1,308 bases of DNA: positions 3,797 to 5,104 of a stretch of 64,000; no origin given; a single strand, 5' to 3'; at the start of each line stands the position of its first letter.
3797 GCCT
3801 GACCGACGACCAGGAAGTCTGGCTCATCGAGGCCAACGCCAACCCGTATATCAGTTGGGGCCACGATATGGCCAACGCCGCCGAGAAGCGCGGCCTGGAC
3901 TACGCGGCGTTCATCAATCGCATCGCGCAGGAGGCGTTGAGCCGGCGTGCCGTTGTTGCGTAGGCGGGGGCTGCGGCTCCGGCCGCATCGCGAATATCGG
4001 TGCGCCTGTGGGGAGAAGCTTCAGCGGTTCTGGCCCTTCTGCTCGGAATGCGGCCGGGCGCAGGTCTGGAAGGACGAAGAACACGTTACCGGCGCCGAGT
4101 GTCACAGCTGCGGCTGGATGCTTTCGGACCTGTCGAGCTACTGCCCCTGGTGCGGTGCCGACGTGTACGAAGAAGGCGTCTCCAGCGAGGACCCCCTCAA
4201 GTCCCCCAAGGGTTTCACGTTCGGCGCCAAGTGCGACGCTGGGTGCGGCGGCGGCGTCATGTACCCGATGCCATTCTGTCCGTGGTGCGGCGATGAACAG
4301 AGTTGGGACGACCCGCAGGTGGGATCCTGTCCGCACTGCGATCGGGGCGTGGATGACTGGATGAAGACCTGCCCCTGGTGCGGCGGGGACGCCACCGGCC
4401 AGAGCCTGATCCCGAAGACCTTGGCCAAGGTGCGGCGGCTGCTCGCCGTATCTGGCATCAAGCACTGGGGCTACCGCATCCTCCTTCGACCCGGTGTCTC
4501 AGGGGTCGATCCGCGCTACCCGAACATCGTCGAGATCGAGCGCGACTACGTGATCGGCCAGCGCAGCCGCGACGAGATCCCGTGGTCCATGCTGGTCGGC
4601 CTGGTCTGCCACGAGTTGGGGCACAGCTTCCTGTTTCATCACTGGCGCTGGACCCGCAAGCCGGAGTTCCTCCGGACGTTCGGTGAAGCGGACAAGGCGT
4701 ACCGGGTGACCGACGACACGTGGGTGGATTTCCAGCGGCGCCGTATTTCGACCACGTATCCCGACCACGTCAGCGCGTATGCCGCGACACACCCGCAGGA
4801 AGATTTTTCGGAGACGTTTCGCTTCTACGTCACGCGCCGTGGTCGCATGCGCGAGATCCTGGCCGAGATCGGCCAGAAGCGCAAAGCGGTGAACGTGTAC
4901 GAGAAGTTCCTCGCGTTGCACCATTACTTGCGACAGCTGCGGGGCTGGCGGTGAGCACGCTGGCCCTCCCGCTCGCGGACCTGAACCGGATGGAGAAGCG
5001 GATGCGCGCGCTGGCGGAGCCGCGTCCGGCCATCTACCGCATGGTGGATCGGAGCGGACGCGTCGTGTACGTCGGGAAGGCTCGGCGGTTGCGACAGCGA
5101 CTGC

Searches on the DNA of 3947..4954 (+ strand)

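Call 70: search_rna_families(sources=[L029, L033, L034, L038, L049, L055, L060, L064, L075], threshold=gathering)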
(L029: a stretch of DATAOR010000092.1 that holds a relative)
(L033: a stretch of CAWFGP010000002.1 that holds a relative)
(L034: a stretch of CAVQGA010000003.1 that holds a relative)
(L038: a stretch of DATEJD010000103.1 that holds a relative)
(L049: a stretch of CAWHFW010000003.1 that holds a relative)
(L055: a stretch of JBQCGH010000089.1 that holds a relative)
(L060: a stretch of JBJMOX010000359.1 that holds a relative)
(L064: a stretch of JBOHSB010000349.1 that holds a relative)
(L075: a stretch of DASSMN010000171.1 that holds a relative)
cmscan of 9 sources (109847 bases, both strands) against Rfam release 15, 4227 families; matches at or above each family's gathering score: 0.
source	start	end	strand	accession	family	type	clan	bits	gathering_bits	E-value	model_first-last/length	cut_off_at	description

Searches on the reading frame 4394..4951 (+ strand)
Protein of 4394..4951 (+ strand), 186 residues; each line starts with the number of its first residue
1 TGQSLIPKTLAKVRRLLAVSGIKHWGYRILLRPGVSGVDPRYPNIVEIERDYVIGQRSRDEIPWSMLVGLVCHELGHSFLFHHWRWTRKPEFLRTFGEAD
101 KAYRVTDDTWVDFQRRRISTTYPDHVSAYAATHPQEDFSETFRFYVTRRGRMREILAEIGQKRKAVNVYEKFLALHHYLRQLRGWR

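Call 33: search_protein_families(library=pfam, proteins=[window:4394-4951:+], max_evalue=10)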
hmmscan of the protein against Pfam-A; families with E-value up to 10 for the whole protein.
window:4394-4951:+ (186 aa): 2 families
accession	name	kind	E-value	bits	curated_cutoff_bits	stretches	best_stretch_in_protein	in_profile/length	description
PF15887.11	Peptidase_Mx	-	1.6e-11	44.6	27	1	61-147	80-165/236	Putative zinc-binding metallo-peptidase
PF15890.11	Peptidase_Mx1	-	0.0027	17.6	25.6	1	108-167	157-215/240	Putative zinc-binding metallo-peptidase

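Call 42: predict_structure(alignment_id=A3)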
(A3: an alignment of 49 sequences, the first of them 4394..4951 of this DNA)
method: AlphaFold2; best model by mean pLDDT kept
length: 186 residues; sequences in the alignment: 49
mean_pLDDT: 89.8   pTM: 0.88
mean pLDDT of the five models: 89.8, 88.7, 88.2, 87.4, 86.5
residues with pLDDT >= 90: 139; 70-90: 23; 50-70: 24; < 50: 0
segments of 3 or more residues with pLDDT < 50: none
pLDDT, mean of each block of 10 residues (from residue 1): 78 97 96 93 96 70 81 98 98 97 67 73 94 96 97 97 97 98 79
secondary structure, 60 per line:
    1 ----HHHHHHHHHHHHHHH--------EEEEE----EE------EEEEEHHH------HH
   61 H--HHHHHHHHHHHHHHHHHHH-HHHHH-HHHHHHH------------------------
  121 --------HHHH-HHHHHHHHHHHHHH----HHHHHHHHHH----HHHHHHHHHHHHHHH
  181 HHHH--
elements in order: H5-19 E28-32 E45-49 H64-82 H84-88 H90-96 H129-132 H134-147 H152-161 H166-184

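Call 45: fold_search(model_id=the predicted structure, library=pdb)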
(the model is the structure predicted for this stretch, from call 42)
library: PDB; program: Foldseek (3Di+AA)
matches with E <= 10: 80; with E <= 0.001: 0
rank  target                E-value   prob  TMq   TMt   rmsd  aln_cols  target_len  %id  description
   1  4pku                  1.4e-01  0.90  0.35  0.15   7.2       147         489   15  Anthrax toxin lethal factor with bound small molecule inhibitor 15 (released 2014-11-12)
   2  6zxj_I                1.5e-01  0.63  0.35  0.11  11.7       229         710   11  Fully-loaded anthrax lethal toxin in its heptameric pre-pore state, in which the third lethal factor is masked out (PA (released 2020-09-02)
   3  4pkr                  1.7e-01  0.90  0.36  0.16   6.9       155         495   12  Anthrax toxin lethal factor with bound small molecule inhibitor 10 (released 2014-11-12)
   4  5d1t                  2.0e-01  0.85  0.36  0.15   7.1       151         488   13  Anthrax toxin lethal factor with hydroxamic acid inhibitor (released 2015-11-11)
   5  1j7n_A                2.5e-01  0.33  0.30  0.12  11.8       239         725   14  Anthrax Toxin Lethal factor (released 2001-11-07)
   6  4jiu                  2.9e-01  0.84  0.28  0.45   8.1       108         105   14  Crystal structure of the metallopeptidase zymogen of Pyrococcus abyssi abylysin (released 2013-06-12)
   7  4gf1_A                2.9e-01  0.51  0.36  0.19  10.9       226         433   13  Crystal Structure of Certhrax (released 2012-09-26)
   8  1j7n_B                3.2e-01  0.41  0.35  0.13  10.3       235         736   15  Anthrax Toxin Lethal factor (released 2001-11-07)
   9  4pkw                  3.3e-01  0.91  0.40  0.17   5.9       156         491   12  Anthrax toxin lethal factor with bound small molecule inhibitor GM6001 (released 2014-11-12)
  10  6zxk_H                3.5e-01  0.33  0.33  0.13  10.7       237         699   16  Fully-loaded anthrax lethal toxin in its heptameric pre-pore state and PA7LF(2+1B) arrangement (released 2020-09-02)
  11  6zxj_H                3.9e-01  0.41  0.37  0.13  10.8       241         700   15  Fully-loaded anthrax lethal toxin in its heptameric pre-pore state, in which the third lethal factor is masked out (PA (released 2020-09-02)
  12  4pks                  4.1e-01  0.75  0.35  0.16   7.0       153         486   12  Anthrax toxin lethal factor with bound small molecule inhibitor 11 (released 2014-11-12)
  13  1pwu_A                4.1e-01  0.33  0.32  0.12  10.3       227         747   14  Crystal Structure of Anthrax Lethal Factor complexed with (3-(N-hydroxycarboxamido)-2-isobutylpropanoyl-Trp-methylamid (released 2004-02-03)
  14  4pkt                  4.5e-01  0.63  0.33  0.14   7.2       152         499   14  Anthrax toxin lethal factor with bound small molecule inhibitor 13 (released 2014-11-12)
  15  4qhi_A                4.7e-01  0.94  0.33  0.51   4.6        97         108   11  Crystal structure of Methanocaldococcus jannaschii selecase mutant R36W (released 2014-07-16)
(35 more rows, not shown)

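Call 49: search_solved_structures(query=A3, max_evalue=10, show_alignments=3)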
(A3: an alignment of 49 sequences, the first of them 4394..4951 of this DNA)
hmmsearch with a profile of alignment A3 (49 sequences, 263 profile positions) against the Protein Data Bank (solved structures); distinct sequences matched with E-value up to 10: 10.
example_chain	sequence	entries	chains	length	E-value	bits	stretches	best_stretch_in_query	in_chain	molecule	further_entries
4l7a_A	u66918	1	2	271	5.6e-06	29.4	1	177-254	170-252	Uncharacterized protein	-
9urd_A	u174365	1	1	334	0.00081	22.3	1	137-248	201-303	Substrate import-associated zinc metallohydrolase lipoprotein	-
8vjl_A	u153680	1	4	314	0.28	14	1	134-165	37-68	Stage IV sporulation protein FB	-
11cp_A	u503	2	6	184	0.5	13.2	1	203-251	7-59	designed metalloprotease TDPr3 | TDPr3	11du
2n6j_A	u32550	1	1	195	2.2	11.1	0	199-226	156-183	Zinc metalloprotease Zmp1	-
5n12_A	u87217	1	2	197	2.3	11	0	199-226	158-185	Pro-Pro endopeptidase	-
6r5a_A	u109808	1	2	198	2.3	11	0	199-226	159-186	Pro-Pro endopeptidase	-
5a0p_A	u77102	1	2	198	2.3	11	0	199-226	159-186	ZINC METALLOPROTEASE ZMP1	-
6r53_A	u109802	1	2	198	2.3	11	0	199-226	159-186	Pro-Pro endopeptidase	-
6r52_A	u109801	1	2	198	2.4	11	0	199-226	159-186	Pro-Pro endopeptidase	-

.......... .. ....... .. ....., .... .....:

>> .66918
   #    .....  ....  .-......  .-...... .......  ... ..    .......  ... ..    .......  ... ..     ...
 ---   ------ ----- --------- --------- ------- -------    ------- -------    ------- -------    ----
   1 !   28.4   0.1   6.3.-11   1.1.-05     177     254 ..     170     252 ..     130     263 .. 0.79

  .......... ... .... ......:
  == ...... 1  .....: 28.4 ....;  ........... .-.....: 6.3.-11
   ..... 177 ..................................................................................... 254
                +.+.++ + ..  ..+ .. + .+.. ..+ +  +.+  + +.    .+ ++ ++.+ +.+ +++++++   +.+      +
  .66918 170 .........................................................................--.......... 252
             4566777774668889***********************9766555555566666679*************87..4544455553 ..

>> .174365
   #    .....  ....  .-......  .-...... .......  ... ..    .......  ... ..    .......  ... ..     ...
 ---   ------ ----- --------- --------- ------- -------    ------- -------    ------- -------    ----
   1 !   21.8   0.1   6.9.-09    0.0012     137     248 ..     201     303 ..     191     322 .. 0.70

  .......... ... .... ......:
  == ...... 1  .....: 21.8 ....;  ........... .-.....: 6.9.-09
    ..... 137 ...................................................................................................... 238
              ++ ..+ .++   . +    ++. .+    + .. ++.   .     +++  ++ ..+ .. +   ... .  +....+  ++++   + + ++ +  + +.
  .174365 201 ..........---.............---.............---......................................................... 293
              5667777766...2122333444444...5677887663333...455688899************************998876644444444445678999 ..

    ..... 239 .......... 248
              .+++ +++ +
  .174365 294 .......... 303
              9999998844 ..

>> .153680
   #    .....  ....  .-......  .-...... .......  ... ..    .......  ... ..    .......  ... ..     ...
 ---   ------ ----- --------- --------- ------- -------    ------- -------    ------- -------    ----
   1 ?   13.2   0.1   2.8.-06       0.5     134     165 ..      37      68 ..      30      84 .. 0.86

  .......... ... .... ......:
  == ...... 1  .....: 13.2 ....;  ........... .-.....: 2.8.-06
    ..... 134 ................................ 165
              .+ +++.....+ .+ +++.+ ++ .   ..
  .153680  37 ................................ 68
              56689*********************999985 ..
